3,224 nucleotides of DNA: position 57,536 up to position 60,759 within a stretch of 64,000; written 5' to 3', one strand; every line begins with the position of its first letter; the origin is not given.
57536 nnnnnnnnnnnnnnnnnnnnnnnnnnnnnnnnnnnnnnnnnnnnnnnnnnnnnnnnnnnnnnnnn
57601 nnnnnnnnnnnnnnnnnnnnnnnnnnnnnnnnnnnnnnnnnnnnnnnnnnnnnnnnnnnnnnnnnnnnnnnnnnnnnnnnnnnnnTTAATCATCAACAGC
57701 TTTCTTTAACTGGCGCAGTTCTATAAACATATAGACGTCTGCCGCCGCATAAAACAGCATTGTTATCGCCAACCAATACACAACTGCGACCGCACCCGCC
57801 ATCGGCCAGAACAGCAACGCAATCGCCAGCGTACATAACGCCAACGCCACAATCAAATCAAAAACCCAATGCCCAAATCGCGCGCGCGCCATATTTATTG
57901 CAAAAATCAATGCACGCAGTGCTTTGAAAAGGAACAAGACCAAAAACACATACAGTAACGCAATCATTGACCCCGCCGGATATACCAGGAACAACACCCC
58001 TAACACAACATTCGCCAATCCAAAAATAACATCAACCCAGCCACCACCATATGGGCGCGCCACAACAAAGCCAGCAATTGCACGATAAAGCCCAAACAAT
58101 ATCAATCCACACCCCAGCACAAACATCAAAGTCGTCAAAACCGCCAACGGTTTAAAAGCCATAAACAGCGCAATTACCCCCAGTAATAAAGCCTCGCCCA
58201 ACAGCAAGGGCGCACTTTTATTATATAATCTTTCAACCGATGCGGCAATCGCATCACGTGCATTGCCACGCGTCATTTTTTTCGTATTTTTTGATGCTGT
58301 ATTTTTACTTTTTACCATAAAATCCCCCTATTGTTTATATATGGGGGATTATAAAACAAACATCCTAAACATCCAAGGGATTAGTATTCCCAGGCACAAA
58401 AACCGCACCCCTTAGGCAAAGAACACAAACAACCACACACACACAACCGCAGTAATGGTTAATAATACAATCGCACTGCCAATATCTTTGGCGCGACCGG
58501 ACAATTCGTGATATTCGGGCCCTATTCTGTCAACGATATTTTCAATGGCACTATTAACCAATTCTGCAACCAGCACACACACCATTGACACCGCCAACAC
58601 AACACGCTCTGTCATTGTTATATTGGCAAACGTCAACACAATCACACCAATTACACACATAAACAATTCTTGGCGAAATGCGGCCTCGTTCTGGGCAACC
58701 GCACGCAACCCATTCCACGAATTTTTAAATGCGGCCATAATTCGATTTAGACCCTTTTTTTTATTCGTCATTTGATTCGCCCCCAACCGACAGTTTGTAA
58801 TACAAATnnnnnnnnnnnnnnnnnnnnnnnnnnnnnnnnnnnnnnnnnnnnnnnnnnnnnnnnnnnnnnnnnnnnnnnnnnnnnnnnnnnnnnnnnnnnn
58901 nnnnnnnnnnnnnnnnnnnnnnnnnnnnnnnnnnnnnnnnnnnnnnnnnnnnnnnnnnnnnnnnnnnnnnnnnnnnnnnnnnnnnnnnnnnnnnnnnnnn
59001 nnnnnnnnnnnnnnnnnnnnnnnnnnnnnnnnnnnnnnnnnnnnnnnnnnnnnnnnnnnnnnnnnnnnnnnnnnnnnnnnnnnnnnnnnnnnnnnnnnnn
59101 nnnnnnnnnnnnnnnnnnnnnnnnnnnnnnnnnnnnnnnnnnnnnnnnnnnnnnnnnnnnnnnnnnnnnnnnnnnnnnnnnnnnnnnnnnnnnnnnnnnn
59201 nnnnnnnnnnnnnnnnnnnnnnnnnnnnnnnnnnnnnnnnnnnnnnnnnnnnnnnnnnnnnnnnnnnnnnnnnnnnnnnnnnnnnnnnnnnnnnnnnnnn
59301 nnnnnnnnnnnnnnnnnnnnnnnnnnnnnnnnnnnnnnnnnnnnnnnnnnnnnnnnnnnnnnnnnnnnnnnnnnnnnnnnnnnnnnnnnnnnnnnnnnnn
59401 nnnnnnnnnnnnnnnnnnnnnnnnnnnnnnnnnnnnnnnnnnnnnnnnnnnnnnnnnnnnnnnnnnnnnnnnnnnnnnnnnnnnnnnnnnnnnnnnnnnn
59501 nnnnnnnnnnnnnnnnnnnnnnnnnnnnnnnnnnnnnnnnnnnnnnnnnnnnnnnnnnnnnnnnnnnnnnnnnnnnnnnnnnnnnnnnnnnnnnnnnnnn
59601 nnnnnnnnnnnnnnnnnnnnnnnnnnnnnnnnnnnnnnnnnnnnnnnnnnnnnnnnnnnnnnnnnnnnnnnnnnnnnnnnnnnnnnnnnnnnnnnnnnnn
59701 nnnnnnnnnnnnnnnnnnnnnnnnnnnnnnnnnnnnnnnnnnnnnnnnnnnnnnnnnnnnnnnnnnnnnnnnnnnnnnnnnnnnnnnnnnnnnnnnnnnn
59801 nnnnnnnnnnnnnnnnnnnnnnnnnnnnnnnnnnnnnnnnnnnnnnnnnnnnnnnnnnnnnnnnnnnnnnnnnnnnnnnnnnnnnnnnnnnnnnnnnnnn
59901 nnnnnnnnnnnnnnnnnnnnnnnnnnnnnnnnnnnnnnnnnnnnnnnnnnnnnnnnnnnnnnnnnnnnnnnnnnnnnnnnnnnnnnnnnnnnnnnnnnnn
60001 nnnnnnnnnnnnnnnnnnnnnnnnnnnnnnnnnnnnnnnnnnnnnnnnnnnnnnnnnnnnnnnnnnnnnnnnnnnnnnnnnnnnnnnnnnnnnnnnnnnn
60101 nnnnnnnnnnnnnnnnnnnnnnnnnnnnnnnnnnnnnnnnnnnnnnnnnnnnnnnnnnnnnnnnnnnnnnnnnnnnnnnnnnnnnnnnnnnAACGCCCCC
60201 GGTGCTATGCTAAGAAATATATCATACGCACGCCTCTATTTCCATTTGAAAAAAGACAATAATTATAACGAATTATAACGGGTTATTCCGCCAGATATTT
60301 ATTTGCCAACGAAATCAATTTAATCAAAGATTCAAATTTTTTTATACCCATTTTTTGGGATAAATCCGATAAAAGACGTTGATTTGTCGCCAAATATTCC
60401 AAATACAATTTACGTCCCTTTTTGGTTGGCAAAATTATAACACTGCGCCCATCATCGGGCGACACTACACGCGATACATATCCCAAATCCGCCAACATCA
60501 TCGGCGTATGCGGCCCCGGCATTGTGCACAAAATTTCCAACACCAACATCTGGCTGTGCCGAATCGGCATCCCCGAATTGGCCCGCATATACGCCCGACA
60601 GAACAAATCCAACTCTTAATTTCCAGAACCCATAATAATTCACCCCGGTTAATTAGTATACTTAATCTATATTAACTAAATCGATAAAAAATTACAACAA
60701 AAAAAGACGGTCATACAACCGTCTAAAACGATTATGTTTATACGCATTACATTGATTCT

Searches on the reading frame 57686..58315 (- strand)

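Call 73: search_protein_families(library=pfam, proteins=[window:57686-58315:-], max_evalue=0.001)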
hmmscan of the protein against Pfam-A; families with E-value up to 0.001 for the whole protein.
window:57686-58315:- (209 aa): 1 family
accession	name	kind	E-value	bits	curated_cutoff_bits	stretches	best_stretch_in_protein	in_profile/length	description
PF03729.18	DUF308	-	5e-12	46.4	25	1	42-111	3-73/73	Short repeat of unknown function (DUF308)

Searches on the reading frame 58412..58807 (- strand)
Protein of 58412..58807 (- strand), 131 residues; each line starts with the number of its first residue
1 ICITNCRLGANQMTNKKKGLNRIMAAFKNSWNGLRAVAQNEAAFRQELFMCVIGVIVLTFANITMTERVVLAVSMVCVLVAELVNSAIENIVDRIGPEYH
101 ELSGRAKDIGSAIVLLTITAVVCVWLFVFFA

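Call 73: search_protein_families(library=pfam, proteins=[window:58412-58807:-], max_evalue=0.001)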
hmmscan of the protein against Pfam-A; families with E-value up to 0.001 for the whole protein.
window:58412-58807:- (131 aa): 1 family
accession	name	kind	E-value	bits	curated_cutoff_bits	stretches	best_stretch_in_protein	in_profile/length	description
PF01219.24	DAGK_prokar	-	9.1e-33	112.6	22.3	1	29-129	2-102/102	Prokaryotic diacylglycerol kinase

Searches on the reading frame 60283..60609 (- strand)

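Call 73: search_protein_families(library=pfam, proteins=[window:60283-60609:-], max_evalue=0.001)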
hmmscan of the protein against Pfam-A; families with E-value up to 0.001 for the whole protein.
window:60283-60609:- (108 aa): 1 family
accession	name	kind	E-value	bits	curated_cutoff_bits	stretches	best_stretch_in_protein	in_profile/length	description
PF12802.13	MarR_2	-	0.00031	21.3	27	0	39-56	44-61/61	MarR family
